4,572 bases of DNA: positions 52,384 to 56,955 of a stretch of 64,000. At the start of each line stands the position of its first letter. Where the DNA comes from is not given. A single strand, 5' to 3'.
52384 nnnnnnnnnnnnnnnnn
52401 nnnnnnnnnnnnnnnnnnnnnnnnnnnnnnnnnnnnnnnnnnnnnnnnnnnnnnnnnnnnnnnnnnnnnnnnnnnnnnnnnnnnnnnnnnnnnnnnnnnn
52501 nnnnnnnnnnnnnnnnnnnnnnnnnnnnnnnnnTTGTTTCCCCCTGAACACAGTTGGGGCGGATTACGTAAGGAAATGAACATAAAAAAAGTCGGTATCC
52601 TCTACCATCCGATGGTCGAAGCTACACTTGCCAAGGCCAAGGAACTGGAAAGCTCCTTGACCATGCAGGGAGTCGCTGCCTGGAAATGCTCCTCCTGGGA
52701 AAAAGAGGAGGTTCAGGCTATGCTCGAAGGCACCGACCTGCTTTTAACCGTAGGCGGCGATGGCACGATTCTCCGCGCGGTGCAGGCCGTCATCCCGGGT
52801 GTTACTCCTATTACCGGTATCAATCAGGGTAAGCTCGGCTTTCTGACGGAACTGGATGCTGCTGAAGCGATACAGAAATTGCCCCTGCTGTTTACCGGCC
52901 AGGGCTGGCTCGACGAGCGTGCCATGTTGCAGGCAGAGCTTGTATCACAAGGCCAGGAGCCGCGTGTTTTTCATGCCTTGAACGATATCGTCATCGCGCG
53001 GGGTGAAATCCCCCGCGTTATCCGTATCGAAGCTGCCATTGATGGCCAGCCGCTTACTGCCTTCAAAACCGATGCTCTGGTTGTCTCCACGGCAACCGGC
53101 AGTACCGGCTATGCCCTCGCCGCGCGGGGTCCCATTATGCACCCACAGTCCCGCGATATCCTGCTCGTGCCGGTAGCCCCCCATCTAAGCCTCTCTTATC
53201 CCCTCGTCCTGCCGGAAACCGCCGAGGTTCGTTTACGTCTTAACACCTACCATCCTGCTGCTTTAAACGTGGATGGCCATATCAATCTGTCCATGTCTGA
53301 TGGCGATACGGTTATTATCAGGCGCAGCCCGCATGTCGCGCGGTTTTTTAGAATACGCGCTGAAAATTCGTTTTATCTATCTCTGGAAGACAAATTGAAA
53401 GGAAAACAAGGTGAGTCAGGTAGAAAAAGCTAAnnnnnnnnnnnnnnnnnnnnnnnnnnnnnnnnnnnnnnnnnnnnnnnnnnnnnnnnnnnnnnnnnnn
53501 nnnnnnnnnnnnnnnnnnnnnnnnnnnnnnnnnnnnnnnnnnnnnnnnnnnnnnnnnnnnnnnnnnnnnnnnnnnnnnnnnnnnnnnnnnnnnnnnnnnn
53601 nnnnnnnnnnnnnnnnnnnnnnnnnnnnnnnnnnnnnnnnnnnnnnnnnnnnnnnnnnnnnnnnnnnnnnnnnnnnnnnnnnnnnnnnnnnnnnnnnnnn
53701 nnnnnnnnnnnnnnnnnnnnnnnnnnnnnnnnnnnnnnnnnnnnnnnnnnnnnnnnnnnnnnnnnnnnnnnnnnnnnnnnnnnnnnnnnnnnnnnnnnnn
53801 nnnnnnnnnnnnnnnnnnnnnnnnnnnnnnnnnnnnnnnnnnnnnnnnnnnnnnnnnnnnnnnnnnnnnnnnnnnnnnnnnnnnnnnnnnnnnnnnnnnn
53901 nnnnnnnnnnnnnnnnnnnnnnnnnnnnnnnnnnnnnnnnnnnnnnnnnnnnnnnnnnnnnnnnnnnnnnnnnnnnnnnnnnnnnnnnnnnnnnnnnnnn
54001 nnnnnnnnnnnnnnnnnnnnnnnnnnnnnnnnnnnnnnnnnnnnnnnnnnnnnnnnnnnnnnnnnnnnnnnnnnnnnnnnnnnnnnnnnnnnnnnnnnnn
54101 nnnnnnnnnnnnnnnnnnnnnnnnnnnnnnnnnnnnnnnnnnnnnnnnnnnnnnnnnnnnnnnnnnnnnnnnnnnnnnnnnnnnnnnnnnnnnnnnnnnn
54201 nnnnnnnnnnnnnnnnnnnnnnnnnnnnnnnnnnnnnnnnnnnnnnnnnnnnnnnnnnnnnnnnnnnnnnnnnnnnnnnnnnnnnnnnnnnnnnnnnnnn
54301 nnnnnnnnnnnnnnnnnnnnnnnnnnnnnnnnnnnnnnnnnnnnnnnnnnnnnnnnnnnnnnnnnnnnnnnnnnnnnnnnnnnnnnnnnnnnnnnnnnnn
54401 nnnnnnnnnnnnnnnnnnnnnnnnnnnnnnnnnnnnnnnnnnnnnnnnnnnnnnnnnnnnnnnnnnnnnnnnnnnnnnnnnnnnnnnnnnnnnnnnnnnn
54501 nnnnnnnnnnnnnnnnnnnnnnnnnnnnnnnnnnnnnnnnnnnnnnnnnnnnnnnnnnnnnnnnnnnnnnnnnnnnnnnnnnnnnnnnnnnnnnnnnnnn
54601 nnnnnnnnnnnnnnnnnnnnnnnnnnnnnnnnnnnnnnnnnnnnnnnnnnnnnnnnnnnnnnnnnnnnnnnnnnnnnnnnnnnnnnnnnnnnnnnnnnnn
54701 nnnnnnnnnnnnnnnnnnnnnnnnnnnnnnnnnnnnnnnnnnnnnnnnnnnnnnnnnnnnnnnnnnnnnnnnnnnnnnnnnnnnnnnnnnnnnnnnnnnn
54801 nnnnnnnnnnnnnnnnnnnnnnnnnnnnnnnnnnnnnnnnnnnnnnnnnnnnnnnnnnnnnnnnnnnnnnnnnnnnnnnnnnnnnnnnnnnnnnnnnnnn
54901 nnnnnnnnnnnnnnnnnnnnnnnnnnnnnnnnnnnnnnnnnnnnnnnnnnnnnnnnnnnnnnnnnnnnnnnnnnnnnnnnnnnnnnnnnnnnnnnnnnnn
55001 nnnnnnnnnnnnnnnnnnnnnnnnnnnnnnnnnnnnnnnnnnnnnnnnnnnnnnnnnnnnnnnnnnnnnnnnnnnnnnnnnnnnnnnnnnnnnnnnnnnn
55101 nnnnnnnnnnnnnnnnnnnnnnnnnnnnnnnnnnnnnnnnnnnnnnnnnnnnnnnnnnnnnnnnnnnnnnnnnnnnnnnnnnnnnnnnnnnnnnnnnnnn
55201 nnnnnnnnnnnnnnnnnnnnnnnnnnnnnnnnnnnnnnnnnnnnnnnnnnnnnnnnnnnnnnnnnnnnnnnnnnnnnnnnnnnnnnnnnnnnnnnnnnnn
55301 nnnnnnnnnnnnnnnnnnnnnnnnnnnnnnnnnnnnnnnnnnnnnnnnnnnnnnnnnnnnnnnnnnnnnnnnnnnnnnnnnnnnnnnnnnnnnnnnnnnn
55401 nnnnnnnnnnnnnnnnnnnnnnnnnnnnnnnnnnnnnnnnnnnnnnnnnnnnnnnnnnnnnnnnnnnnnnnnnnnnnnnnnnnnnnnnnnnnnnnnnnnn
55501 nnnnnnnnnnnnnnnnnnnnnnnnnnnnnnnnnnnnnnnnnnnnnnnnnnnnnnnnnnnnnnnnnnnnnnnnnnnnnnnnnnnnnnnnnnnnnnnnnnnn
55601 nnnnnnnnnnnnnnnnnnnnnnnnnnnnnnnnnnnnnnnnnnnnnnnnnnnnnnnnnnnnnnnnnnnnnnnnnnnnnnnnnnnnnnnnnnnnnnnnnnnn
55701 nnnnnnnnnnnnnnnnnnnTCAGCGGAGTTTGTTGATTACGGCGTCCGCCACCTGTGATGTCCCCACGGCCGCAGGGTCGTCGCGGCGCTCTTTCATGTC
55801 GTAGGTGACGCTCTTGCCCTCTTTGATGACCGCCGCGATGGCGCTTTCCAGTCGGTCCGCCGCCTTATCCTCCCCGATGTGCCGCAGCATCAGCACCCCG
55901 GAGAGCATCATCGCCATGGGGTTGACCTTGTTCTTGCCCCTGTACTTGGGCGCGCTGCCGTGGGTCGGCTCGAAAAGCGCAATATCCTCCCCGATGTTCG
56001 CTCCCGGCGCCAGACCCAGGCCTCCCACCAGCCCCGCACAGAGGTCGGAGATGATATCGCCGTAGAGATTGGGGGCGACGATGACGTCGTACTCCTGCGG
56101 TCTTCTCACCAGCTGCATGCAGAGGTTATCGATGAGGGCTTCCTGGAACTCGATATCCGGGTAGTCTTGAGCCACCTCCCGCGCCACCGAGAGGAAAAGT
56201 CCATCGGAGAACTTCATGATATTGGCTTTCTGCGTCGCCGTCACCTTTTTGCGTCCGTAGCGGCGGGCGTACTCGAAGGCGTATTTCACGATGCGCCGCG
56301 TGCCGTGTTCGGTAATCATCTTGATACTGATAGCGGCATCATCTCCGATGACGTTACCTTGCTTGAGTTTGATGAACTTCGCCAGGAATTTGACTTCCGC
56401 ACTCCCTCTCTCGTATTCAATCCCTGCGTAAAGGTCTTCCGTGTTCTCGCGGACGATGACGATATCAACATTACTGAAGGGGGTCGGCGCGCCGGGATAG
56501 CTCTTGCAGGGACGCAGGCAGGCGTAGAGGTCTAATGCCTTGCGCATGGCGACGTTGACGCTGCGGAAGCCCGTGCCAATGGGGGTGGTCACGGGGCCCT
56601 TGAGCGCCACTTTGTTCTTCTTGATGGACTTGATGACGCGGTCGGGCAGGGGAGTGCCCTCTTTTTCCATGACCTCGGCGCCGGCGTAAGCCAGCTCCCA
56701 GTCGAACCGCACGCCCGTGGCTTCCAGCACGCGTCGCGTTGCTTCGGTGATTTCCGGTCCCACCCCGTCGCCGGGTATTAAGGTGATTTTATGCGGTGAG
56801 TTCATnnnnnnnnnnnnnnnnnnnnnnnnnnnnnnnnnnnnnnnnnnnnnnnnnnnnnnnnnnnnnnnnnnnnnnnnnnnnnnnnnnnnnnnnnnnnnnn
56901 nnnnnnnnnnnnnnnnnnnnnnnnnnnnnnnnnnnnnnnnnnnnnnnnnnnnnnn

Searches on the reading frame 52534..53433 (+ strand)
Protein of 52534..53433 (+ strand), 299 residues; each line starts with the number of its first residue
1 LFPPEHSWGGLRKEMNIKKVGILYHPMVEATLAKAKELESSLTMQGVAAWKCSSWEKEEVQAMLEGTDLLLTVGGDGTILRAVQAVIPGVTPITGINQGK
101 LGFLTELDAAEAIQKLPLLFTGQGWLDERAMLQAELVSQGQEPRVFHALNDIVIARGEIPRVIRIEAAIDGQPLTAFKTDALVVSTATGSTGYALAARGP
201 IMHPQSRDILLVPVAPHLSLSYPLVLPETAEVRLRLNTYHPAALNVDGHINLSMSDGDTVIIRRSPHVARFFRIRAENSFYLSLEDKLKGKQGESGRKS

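Call 49: search_protein_families(library=pfam, proteins=[window:52534-53433:+], max_evalue=0.00001)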
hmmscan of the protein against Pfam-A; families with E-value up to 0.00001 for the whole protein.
window:52534-53433:+ (299 aa): 2 families
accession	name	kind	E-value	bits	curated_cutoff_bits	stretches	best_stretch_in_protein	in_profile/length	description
PF20143.4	NAD_kinase_C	-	5.2e-28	97.7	23.7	1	149-273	1-125/126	ATP-NAD kinase C-terminal domain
PF01513.26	NAD_kinase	-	2.1e-16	60.9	25.5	1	36-122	42-128/130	ATP-NAD kinase N-terminal domain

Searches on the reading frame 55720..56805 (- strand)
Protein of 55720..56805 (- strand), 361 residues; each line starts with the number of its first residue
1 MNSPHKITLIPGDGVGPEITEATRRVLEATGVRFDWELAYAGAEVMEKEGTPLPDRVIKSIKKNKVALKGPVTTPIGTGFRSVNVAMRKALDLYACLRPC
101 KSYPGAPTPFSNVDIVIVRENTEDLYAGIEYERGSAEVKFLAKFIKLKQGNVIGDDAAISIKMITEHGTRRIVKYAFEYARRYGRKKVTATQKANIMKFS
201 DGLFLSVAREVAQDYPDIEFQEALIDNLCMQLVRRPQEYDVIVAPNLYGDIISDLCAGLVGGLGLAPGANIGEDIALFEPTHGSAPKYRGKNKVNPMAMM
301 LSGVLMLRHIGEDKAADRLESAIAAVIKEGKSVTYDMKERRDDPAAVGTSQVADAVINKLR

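Call 49: search_protein_families(library=pfam, proteins=[window:55720-56805:-], max_evalue=0.00001)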
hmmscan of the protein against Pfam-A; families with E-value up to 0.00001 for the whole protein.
window:55720-56805:- (361 aa): 1 family
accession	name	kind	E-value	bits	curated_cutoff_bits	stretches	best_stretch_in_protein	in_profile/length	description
PF00180.25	Iso_dh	-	3.8e-111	372.1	27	1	6-356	1-348/348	Isocitrate/isopropylmalate dehydrogenase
